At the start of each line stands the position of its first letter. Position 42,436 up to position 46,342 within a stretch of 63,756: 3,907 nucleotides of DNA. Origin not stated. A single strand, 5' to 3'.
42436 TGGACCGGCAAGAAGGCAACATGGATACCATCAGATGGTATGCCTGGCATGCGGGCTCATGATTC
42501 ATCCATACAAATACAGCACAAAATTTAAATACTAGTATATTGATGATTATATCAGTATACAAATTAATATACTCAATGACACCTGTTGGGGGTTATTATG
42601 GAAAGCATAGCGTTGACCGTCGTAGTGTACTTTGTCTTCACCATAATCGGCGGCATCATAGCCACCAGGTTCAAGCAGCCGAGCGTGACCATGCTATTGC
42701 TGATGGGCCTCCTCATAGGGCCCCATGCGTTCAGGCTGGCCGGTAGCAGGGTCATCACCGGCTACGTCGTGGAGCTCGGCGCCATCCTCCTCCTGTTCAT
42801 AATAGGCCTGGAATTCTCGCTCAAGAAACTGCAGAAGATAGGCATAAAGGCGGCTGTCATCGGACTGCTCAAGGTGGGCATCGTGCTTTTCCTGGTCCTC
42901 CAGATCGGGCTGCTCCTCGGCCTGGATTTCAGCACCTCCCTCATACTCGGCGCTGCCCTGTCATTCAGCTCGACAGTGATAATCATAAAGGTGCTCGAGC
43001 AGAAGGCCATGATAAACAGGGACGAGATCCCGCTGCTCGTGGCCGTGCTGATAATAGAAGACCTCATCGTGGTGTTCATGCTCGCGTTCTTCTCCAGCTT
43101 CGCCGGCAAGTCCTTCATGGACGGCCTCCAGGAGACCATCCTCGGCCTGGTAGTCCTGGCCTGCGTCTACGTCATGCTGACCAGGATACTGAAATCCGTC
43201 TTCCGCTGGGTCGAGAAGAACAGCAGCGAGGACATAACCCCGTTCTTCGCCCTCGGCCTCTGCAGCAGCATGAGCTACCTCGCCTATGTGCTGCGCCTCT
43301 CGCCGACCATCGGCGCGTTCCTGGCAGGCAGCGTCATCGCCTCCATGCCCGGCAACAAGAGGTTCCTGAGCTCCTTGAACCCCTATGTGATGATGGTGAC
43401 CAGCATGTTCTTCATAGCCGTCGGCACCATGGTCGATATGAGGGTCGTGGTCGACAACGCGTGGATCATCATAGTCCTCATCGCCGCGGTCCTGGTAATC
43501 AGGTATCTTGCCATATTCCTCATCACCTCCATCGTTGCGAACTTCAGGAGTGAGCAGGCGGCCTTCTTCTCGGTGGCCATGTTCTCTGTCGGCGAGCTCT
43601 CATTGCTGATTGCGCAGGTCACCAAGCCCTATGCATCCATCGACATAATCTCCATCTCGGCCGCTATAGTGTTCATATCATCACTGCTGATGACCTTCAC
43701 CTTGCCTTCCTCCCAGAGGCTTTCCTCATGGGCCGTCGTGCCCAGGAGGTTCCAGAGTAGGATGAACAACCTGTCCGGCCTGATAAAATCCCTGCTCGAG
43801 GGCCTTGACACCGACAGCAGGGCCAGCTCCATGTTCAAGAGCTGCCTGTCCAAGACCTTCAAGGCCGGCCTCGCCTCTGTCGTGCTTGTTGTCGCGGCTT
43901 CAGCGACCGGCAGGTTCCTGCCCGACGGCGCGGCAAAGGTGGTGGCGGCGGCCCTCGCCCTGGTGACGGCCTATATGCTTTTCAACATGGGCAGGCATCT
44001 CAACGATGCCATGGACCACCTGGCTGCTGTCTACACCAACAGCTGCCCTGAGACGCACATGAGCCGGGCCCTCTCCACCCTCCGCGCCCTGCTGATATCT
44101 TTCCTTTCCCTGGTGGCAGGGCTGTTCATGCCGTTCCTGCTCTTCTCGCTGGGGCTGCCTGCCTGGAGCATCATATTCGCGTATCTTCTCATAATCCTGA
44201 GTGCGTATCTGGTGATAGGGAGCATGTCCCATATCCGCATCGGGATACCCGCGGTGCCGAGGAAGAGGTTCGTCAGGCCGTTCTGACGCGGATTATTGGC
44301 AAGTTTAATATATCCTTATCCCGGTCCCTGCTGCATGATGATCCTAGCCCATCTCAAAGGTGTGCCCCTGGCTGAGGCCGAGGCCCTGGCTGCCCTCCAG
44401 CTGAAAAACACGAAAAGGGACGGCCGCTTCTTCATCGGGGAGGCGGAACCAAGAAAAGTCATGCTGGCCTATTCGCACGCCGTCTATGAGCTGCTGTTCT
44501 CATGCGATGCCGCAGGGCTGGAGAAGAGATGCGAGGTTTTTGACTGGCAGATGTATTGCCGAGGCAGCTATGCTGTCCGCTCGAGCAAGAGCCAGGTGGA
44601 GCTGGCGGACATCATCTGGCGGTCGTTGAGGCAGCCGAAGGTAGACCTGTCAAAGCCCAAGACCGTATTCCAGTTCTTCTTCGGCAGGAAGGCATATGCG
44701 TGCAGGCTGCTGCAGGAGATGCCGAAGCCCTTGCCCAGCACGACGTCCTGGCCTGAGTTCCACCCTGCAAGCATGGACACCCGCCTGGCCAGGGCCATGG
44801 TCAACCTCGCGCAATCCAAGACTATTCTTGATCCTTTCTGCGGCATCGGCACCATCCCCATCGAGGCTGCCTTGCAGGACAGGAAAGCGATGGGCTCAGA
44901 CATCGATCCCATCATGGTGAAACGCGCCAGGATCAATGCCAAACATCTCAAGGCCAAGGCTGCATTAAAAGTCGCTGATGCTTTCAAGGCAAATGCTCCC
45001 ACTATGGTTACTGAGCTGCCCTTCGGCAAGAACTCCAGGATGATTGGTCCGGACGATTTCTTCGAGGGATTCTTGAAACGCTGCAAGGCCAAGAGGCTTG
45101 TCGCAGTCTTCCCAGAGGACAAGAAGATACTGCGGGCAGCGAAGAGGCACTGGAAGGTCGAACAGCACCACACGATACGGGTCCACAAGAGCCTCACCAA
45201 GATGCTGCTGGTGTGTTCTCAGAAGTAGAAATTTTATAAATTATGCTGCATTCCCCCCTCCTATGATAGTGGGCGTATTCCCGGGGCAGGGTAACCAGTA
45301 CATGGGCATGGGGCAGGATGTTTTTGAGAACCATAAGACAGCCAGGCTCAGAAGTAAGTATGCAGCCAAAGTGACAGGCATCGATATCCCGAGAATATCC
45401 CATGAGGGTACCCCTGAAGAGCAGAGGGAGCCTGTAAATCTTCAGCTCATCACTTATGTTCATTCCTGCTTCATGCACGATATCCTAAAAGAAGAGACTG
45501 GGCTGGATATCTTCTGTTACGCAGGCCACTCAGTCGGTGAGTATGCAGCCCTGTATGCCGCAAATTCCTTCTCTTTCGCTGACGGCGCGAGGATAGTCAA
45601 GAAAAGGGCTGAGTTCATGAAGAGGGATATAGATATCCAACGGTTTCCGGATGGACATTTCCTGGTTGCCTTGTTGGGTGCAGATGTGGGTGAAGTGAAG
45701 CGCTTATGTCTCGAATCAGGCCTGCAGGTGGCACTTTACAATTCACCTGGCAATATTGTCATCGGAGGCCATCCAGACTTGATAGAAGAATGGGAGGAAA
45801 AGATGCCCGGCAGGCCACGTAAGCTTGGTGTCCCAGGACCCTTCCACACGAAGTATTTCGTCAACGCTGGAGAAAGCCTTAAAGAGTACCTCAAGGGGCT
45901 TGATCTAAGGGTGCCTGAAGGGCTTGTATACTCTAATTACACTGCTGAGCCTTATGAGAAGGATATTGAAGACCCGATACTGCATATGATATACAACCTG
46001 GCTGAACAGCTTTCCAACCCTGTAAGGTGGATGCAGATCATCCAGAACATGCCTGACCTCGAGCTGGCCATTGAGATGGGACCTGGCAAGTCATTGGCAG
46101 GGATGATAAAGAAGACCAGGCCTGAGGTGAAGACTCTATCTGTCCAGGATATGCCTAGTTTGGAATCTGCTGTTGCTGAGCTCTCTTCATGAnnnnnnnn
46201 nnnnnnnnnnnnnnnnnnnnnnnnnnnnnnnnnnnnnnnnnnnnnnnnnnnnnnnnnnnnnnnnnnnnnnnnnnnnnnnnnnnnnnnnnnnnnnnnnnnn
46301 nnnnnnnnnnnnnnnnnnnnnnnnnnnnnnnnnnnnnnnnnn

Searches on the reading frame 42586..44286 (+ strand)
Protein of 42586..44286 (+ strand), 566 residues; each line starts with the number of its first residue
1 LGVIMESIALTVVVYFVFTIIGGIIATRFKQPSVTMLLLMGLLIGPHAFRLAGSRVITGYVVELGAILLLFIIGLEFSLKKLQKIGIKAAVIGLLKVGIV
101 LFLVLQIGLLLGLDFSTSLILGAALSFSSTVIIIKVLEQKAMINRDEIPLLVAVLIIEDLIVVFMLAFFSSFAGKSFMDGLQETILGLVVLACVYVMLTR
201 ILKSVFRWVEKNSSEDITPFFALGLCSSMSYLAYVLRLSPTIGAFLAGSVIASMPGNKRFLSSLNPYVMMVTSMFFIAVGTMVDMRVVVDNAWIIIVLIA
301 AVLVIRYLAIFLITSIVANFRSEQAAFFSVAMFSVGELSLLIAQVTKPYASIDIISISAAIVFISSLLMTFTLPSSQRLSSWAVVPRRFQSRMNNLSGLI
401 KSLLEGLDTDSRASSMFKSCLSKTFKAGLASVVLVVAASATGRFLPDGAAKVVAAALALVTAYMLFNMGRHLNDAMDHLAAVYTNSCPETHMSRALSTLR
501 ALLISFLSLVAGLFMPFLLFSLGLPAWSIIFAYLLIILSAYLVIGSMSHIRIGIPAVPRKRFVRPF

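Call 16: search_protein_families(library=pfam, proteins=[window:42586-44286:+], max_evalue=0.001)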
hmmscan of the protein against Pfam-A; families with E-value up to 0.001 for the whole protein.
window:42586-44286:+ (566 aa): 1 family
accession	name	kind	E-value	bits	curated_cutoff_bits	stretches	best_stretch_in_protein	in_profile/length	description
PF00999.27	Na_H_Exchanger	-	1.2e-45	156.5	26.2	1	17-373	2-369/375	Sodium/hydrogen exchanger, transmembrane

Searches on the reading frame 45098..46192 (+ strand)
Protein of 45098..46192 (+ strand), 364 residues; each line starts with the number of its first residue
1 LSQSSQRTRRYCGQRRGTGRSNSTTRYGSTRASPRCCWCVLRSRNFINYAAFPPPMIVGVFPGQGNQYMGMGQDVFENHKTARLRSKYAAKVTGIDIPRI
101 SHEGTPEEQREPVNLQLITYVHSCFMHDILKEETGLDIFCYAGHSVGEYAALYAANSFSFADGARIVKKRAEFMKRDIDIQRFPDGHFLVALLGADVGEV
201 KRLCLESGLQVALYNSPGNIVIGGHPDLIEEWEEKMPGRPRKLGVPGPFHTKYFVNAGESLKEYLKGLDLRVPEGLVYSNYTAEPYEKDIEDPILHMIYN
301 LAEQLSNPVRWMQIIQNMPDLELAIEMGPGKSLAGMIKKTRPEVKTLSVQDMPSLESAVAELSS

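Call 75: search_protein_families(library=pfam, proteins=[window:45098-46192:+], max_evalue=0.0001)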
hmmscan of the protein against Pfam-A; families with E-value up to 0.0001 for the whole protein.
window:45098-46192:+ (364 aa): 1 family
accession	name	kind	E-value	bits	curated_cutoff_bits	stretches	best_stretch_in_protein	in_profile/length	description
PF00698.26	Acyl_transf_1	-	1.1e-17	64.9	32.7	1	60-343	3-281/319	Acyl transferase domain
